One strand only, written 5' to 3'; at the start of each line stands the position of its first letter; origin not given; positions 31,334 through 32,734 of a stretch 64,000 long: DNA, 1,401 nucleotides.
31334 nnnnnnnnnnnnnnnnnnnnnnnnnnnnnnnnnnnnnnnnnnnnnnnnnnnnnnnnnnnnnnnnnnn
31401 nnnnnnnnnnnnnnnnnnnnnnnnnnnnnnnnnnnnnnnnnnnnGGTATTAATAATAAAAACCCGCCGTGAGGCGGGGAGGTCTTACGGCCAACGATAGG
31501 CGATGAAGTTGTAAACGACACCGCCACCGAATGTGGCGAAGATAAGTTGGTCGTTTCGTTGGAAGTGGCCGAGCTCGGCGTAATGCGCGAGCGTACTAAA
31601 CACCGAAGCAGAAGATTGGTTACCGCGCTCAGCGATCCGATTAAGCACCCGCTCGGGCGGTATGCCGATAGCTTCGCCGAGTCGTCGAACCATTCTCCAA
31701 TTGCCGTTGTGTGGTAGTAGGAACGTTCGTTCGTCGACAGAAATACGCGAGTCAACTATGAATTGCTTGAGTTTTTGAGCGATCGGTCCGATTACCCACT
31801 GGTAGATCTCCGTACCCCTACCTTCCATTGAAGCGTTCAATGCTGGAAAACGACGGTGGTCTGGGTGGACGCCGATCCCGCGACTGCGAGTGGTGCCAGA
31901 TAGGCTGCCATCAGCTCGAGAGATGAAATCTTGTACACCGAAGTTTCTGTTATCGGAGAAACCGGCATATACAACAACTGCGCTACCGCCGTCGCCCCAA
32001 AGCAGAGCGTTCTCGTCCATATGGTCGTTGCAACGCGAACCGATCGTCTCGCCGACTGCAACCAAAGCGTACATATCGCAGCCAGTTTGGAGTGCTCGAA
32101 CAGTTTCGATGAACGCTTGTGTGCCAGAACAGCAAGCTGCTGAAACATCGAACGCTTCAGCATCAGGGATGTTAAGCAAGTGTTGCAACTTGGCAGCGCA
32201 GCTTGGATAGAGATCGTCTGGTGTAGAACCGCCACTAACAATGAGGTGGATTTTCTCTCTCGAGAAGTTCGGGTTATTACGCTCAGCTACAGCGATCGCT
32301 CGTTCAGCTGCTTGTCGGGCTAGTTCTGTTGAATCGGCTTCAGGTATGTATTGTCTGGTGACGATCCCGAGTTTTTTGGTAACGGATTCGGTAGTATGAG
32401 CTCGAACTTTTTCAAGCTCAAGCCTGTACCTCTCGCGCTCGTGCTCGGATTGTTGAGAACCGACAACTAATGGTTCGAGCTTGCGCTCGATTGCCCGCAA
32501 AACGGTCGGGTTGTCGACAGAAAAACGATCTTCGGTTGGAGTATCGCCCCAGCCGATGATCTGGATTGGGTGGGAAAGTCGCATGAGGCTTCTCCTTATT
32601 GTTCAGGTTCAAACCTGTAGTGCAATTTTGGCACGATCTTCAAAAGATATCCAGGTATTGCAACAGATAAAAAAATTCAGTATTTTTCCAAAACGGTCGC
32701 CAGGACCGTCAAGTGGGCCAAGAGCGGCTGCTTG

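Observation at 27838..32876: A ~5-kb accessory island splits rpsJ from rplC and is transcriptionally insulated from the ribosomal superoperon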

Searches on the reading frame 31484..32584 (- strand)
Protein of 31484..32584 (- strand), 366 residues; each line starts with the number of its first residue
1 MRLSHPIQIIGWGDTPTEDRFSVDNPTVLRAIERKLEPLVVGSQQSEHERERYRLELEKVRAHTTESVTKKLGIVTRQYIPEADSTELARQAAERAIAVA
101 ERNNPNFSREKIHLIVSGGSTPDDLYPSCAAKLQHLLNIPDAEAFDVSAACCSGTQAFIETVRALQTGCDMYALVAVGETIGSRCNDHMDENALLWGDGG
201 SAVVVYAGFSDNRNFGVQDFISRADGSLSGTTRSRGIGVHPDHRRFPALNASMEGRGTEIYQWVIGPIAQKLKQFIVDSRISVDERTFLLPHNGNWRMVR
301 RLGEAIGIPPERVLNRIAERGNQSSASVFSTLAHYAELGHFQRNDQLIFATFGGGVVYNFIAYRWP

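Call 8: search_protein_families(library=pfam, proteins=[window:31484-32584:-], max_evalue=0.1)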
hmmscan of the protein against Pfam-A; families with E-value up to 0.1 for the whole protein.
window:31484-32584:- (366 aa): 3 families
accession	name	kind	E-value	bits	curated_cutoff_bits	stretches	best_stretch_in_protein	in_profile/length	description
PF08541.16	ACP_syn_III_C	-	2.3e-17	63.4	26.6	1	280-365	5-90/90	3-Oxoacyl-[acyl-carrier-protein (ACP)] synthase III C terminal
PF08545.16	ACP_syn_III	-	4.6e-07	30.1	24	1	145-226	1-80/80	3-Oxoacyl-[acyl-carrier-protein (ACP)] synthase III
PF01182.26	Glucosamine_iso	-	0.0011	19.3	27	1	84-134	2-50/225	Glucosamine-6-phosphate isomerases/6-phosphogluconolactonase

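Call 9: search_protein_families(library=ncbifam, proteins=[window:31484-32584:-], max_evalue=0.1)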
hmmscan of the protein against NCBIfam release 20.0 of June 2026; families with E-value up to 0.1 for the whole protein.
window:31484-32584:- (366 aa): 19 families
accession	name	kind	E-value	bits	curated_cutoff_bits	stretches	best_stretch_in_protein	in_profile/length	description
NF006829.0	PRK09352.1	subfamily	1.4e-46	159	249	1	57-365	24-321/322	beta-ketoacyl-ACP synthase 3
TIGR00747.1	fabH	subfamily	2.7e-38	131.8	292.1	1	55-362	20-319/322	beta-ketoacyl-ACP synthase III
NF004623.0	PRK05963.1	equivalog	9.2e-30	104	437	1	56-358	24-321/328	beta-ketoacyl-ACP synthase III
NF005541.0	PRK07204.1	equivalog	2.4e-21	76.5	402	1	54-355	21-319/329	beta-ketoacyl-ACP synthase III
NF006720.0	PRK09258.1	equivalog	9e-16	58.1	285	1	27-365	6-338/338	3-oxoacyl-ACP synthase III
NF005293.2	PRK06816.1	subfamily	3.6e-14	52.6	450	2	52-180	22-151/378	StlD/DarB family beta-ketosynthase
NF005703.0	PRK07515.1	equivalog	1.1e-12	47.6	304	1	86-355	97-362/373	beta-ketoacyl-ACP synthase III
NF053539.1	resorcinol_DarB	exception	2.1e-12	46.9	550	1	50-182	22-154/377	dialkylresorcinol biosynthesis protein DarB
NF003274.0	PRK04262.1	equivalog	3e-11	42.9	244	1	53-355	15-298/347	hydroxymethylglutaryl-CoA synthase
NF009519.0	PRK12880.1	equivalog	5.1e-10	39.2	436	1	70-205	44-175/353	beta-ketoacyl-ACP synthase III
NF005308.0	PRK06840.1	equivalog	3.9e-09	36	315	1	63-233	30-197/339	3-oxoacyl-ACP synthase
TIGR00748.1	HMG_CoA_syn_Arc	equivalog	2.2e-05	23.9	353.35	1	56-355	20-297/345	hydroxymethylglutaryl-CoA synthase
TIGR03984.2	TIGR03984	equivalog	0.00098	18.8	35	0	66-97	137-166/170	type III-D CRISPR-associated protein Csx19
NF006552.0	PRK09051.1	subfamily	0.019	14.3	565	1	85-184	28-123/395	beta-ketothiolase BktB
NF004720.0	PRK06064.1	subfamily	0.022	13.6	420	1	87-178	24-112/389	thiolase domain-containing protein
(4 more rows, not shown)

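Call 17: search_protein_families(library=padloc, proteins=[window:31484-32584:-], max_evalue=0.1)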
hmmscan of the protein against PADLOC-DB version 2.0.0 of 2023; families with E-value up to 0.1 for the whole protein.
window:31484-32584:- (366 aa): 1 family
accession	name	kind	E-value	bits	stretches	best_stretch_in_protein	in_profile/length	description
PDLC00588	JetC3|JetC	-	0.0065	12.2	1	43-102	1150-1209/1484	DUF3584 domain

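Call 19: find_encoding_contigs(protein=window:31484-32584:-, flank=10000, max_places=6)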
Protein window:31484-32584:- (366 aa): 6 contigs read that carry it; 2 places shown.
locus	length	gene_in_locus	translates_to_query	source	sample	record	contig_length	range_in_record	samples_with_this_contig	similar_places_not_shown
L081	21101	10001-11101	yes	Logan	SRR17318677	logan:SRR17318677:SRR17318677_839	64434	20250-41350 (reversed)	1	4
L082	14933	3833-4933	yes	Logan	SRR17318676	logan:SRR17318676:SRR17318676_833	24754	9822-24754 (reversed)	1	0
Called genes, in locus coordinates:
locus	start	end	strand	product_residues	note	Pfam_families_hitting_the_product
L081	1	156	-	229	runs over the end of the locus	PF01476:LysM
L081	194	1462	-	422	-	PF00344:SecY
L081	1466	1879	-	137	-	-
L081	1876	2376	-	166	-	PF00333:Ribosomal_S5, PF03719:Ribosomal_S5_C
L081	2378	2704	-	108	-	PF00861:Ribosomal_L18p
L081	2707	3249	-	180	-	PF00347:Ribosomal_L6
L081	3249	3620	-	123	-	PF00410:Ribosomal_S8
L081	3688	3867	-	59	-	PF00253:Ribosomal_S14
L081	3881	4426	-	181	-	PF00281:Ribosomal_L5, PF00673:Ribosomal_L5_C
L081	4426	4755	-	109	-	PF00467:KOW (weak), PF17136:ribosomal_L24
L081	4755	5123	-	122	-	PF00238:Ribosomal_L14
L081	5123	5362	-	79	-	PF00366:Ribosomal_S17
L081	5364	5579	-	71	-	PF00831:Ribosomal_L29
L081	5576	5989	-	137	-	PF00252:Ribosomal_L16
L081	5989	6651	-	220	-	PF07650:KH_2, PF00189:Ribosomal_S3_C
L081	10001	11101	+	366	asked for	PF08545:ACP_syn_III (weak), PF08541:ACP_syn_III_C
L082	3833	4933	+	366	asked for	PF08545:ACP_syn_III (weak), PF08541:ACP_syn_III_C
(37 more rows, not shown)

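Call 22: find_homologous_proteins(query=window:31484-32584:-, max_evalue=0.00001)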
Query window:31484-32584:- (366 aa): 46 proteins with E <= 0.00001 among 5894 candidates.
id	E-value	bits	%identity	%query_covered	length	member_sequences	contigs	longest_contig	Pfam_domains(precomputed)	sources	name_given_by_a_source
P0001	6.1e-243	823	98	100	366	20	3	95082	PF08545.17,PF08541.17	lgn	-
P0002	9.1e-216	734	89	100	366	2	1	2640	PF08545.17,PF08541.17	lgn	-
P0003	1.7e-215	733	88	100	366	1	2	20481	PF08545.17,PF08541.17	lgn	-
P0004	5.4e-192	656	77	100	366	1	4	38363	PF08545.17,PF08541.17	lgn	-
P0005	5.6e-148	511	66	100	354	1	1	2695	PF08545.17,PF08541.17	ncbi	-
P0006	3.2e-138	479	64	100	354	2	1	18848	PF08545.17,PF08541.17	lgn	-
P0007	3.0e-131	456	60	98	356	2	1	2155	PF08545.17,PF08541.17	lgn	-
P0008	2.9e-129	449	60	100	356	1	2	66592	PF08545.17,PF08541.17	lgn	-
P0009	7.1e-126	438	56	100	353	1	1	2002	PF08545.17,PF08541.17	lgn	-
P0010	3.1e-124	433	59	100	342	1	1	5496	PF08545.17,PF08541.17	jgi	jgi:3-oxoacyl-[acyl-carrier-protein] synthase-3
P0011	4.7e-108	379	49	99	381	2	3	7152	PF08541.17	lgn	-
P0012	9.1e-107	375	52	98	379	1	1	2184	PF08545.17,PF08541.17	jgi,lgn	-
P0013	5.2e-104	366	51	100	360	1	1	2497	PF08545.17,PF08541.17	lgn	-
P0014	7.3e-104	366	50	100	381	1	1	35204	PF08545.17,PF08541.17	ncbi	-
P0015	3.9e-100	353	49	98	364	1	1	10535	PF08545.17,PF08541.17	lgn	-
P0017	2.1e-99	351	49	98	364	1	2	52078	PF08545.17,PF08541.17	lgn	-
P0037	5.0e-55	205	36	96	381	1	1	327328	PF08545.17,PF08541.17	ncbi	-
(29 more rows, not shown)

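Call 23: find_encoding_contigs(protein=P0004, flank=10000, max_places=3)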
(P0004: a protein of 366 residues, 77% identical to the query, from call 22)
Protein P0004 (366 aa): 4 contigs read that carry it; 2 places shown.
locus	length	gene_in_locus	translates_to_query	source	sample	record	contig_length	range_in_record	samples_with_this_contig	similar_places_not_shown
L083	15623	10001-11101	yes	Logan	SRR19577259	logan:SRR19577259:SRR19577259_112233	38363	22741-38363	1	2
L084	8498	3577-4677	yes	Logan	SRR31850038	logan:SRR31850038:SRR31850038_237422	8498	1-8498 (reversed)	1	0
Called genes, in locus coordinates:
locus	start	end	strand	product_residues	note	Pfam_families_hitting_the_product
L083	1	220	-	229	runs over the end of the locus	PF01476:LysM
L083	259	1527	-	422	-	PF00344:SecY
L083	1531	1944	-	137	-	-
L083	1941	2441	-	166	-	PF00333:Ribosomal_S5, PF03719:Ribosomal_S5_C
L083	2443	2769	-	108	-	PF00861:Ribosomal_L18p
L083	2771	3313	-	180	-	PF00347:Ribosomal_L6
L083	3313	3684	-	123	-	PF00410:Ribosomal_S8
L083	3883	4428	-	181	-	PF00281:Ribosomal_L5, PF00673:Ribosomal_L5_C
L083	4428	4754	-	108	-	PF00467:KOW (weak), PF17136:ribosomal_L24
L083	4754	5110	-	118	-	PF00238:Ribosomal_L14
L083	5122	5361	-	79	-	PF00366:Ribosomal_S17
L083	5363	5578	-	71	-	PF00831:Ribosomal_L29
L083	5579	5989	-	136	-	PF00252:Ribosomal_L16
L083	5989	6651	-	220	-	PF07650:KH_2, PF00189:Ribosomal_S3_C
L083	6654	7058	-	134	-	PF00237:Ribosomal_L22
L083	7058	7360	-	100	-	PF00203:Ribosomal_S19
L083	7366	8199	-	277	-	PF00181:Ribosomal_L2_N, PF03947:Ribosomal_L2_C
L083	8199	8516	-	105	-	PF00276:Ribosomal_L23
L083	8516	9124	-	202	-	PF00573:Ribosomal_L4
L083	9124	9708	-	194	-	PF00297:Ribosomal_L3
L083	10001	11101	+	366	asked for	PF08545:ACP_syn_III, PF08541:ACP_syn_III_C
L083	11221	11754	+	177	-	-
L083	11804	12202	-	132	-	PF07883:Cupin_2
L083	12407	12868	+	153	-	-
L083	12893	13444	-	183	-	PF01209:Ubie_methyltran (weak), PF03848:TehB (weak), PF13489:Methyltransf_23, PF05175:MTS (weak), PF13847:Methyltransf_31, PF08241:Methyltransf_11, PF08242:Methyltransf_12, PF13649:Methyltransf_25, +1 more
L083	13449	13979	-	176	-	-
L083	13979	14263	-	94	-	PF11950:DUF3467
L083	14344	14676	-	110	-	PF00338:Ribosomal_S10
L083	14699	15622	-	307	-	?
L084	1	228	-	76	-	?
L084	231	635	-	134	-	PF00237:Ribosomal_L22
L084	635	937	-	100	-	PF00203:Ribosomal_S19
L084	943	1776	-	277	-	PF00181:Ribosomal_L2_N, PF03947:Ribosomal_L2_C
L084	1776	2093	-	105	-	PF00276:Ribosomal_L23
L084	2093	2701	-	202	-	PF00573:Ribosomal_L4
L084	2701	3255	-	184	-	PF00297:Ribosomal_L3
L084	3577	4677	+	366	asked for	PF08545:ACP_syn_III, PF08541:ACP_syn_III_C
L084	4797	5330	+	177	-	-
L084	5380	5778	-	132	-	PF07883:Cupin_2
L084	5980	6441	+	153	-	-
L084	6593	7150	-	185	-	PF05724:TPMT (weak), PF01209:Ubie_methyltran (weak), PF03848:TehB (weak), PF13489:Methyltransf_23, PF13847:Methyltransf_31, PF08241:Methyltransf_11, PF08242:Methyltransf_12, PF13649:Methyltransf_25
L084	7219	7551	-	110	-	PF00338:Ribosomal_S10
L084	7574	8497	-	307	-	?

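Call 24: find_encoding_contigs(protein=P0008, flank=10000, max_places=3)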
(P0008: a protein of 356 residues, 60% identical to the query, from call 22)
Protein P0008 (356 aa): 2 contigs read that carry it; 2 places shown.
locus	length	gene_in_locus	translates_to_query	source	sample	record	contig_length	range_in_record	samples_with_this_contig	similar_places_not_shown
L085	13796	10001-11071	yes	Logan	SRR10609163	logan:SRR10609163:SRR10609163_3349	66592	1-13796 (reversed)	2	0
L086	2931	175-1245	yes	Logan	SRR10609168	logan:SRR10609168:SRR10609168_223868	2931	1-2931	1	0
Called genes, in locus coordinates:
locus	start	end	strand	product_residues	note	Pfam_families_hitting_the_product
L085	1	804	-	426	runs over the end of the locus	PF00344:SecY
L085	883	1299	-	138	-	-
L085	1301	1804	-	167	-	PF00333:Ribosomal_S5, PF03719:Ribosomal_S5_C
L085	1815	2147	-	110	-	PF00861:Ribosomal_L18p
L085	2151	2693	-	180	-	PF00347:Ribosomal_L6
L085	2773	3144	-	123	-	PF00410:Ribosomal_S8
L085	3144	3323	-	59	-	PF00253:Ribosomal_S14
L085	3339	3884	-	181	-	PF00281:Ribosomal_L5, PF00673:Ribosomal_L5_C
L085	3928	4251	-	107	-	PF00467:KOW (weak), PF17136:ribosomal_L24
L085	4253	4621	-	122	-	PF00238:Ribosomal_L14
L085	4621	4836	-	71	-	PF00366:Ribosomal_S17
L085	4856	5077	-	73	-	PF00831:Ribosomal_L29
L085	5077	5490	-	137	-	PF00252:Ribosomal_L16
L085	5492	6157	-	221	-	PF07650:KH_2, PF00189:Ribosomal_S3_C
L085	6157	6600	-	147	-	PF00237:Ribosomal_L22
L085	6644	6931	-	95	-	PF00203:Ribosomal_S19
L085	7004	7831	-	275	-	PF00181:Ribosomal_L2_N, PF03947:Ribosomal_L2_C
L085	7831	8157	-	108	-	PF00276:Ribosomal_L23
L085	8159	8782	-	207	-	PF00573:Ribosomal_L4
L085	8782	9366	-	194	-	PF00297:Ribosomal_L3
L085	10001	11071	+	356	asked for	PF08545:ACP_syn_III, PF08541:ACP_syn_III_C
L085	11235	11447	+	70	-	-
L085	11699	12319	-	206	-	-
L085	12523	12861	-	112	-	PF00338:Ribosomal_S10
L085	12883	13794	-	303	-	?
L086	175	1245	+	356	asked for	PF08545:ACP_syn_III, PF08541:ACP_syn_III_C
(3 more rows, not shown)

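Call 25: find_encoding_contigs(protein=P0003, flank=10000, max_places=3)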
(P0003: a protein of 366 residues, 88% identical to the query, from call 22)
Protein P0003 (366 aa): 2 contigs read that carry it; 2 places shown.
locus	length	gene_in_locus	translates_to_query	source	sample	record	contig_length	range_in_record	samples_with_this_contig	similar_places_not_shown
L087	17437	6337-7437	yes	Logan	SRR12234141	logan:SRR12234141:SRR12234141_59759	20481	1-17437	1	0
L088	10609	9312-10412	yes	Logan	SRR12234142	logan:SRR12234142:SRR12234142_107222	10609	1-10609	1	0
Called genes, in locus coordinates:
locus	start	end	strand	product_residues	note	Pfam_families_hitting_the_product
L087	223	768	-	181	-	PF00281:Ribosomal_L5, PF00673:Ribosomal_L5_C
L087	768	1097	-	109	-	PF00467:KOW (weak), PF17136:ribosomal_L24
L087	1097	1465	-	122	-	PF00238:Ribosomal_L14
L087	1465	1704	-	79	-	PF00366:Ribosomal_S17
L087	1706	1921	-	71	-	PF00831:Ribosomal_L29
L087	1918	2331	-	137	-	PF00252:Ribosomal_L16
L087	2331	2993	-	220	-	PF07650:KH_2, PF00189:Ribosomal_S3_C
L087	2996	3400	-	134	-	PF00237:Ribosomal_L22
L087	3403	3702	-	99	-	PF00203:Ribosomal_S19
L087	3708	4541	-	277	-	PF00181:Ribosomal_L2_N, PF03947:Ribosomal_L2_C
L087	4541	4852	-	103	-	PF00276:Ribosomal_L23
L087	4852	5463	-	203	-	PF00573:Ribosomal_L4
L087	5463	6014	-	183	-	PF00297:Ribosomal_L3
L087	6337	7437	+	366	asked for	PF08545:ACP_syn_III (weak), PF08541:ACP_syn_III_C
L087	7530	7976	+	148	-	-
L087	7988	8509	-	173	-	PF01625:PMSR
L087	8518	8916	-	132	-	PF07883:Cupin_2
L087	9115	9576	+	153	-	-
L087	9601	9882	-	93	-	-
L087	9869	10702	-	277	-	-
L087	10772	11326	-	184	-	-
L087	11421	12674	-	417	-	PF00089:Trypsin, PF13365:Trypsin_2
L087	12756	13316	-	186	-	PF12705:PDDEXK_1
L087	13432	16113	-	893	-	PF04851:ResIII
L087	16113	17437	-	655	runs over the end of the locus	PF02463:SMC_N, PF13175:AAA_15, PF13304:AAA_21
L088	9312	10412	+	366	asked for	PF08545:ACP_syn_III (weak), PF08541:ACP_syn_III_C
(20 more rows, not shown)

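Call 27: find_encoding_contigs(protein=P0014, flank=10000, max_places=2)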
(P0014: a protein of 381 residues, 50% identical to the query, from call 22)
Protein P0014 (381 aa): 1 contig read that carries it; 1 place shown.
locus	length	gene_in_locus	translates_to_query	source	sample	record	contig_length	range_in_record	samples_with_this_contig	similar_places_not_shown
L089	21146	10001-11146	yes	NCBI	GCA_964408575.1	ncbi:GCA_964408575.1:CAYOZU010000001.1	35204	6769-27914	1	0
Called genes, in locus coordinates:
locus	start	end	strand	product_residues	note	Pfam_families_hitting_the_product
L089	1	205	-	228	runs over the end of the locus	PF01476:LysM (weak)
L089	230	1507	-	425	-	PF00344:SecY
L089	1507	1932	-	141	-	-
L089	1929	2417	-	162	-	PF00333:Ribosomal_S5, PF03719:Ribosomal_S5_C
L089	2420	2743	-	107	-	PF00861:Ribosomal_L18p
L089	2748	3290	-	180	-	PF00347:Ribosomal_L6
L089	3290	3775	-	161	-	PF00410:Ribosomal_S8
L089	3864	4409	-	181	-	PF00281:Ribosomal_L5, PF00673:Ribosomal_L5_C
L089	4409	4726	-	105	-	PF00467:KOW (weak), PF17136:ribosomal_L24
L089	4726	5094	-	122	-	PF00238:Ribosomal_L14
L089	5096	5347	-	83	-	PF00366:Ribosomal_S17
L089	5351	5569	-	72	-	PF00831:Ribosomal_L29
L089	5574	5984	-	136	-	PF00252:Ribosomal_L16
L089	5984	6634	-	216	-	PF07650:KH_2, PF00189:Ribosomal_S3_C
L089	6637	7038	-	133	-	PF00237:Ribosomal_L22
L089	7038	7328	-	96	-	PF00203:Ribosomal_S19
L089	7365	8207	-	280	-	PF00181:Ribosomal_L2_N, PF03947:Ribosomal_L2_C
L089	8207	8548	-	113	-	PF00276:Ribosomal_L23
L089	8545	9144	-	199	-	PF00573:Ribosomal_L4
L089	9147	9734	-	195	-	PF00297:Ribosomal_L3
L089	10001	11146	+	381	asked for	PF08545:ACP_syn_III (weak), PF08541:ACP_syn_III_C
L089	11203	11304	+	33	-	-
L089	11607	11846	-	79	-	PF01625:PMSR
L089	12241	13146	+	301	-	-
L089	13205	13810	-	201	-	PF06941:NT5C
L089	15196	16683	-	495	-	PF22042:EF-G_D2, PF03144:GTP_EFTU_D2, PF14492:EFG_III, PF16658:RF3_C (faint), PF03764:EFG_IV, PF00679:EFG_C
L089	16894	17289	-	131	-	PF00009:GTP_EFTU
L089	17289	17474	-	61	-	-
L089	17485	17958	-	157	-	PF00177:Ribosomal_S7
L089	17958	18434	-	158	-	PF00164:Ribosom_S12_S23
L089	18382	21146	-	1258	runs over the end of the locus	PF04997:RNA_pol_Rpb1_1, PF00623:RNA_pol_Rpb1_2, PF04983:RNA_pol_Rpb1_3, PF05000:RNA_pol_Rpb1_4, PF04998:RNA_pol_Rpb1_5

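Call 28: find_encoding_contigs(protein=P0017, flank=10000, max_places=2)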
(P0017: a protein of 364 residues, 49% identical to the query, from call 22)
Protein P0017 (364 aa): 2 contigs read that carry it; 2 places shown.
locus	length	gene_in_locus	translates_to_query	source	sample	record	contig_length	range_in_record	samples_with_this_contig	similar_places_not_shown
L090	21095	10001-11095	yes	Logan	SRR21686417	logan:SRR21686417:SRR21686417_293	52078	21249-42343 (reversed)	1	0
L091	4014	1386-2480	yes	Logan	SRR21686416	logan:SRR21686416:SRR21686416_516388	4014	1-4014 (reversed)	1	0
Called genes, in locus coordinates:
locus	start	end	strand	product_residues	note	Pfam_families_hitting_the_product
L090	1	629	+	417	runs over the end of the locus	PF21760:SecD_1st, PF22599:SecDF_P1_head, PF00873:ACR_tran (weak), PF03176:MMPL, PF02355:SecD_SecF_C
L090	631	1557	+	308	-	PF02355:SecD_SecF_C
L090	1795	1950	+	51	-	-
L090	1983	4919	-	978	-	PF26449:DUF8128, PF10412:TrwB_AAD_bind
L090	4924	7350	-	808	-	PF26449:DUF8128, PF10412:TrwB_AAD_bind (faint)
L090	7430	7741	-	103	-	-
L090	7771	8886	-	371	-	PF01702:TGT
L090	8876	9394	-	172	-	PF00300:His_Phos_1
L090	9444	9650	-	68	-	-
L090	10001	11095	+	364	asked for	PF08545:ACP_syn_III (weak), PF08541:ACP_syn_III_C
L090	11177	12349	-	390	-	-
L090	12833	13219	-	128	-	PF16320:Ribosomal_L12_N, PF00542:Ribosomal_L12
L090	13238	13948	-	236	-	PF00466:Ribosomal_L10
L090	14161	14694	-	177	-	PF00578:AhpC-TSA (weak), PF08534:Redoxin (faint)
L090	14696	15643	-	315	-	PF00687:Ribosomal_L1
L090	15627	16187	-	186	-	PF01195:Pept_tRNA_hydro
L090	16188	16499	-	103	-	PF02575:YbaB_DNA_bd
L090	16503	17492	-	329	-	PF03462:PCRF, PF00472:RF-1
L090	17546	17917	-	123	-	PF01381:HTH_3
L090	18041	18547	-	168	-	-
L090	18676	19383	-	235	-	-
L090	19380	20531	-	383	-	-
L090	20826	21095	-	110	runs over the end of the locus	-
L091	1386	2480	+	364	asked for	PF08545:ACP_syn_III (weak), PF08541:ACP_syn_III_C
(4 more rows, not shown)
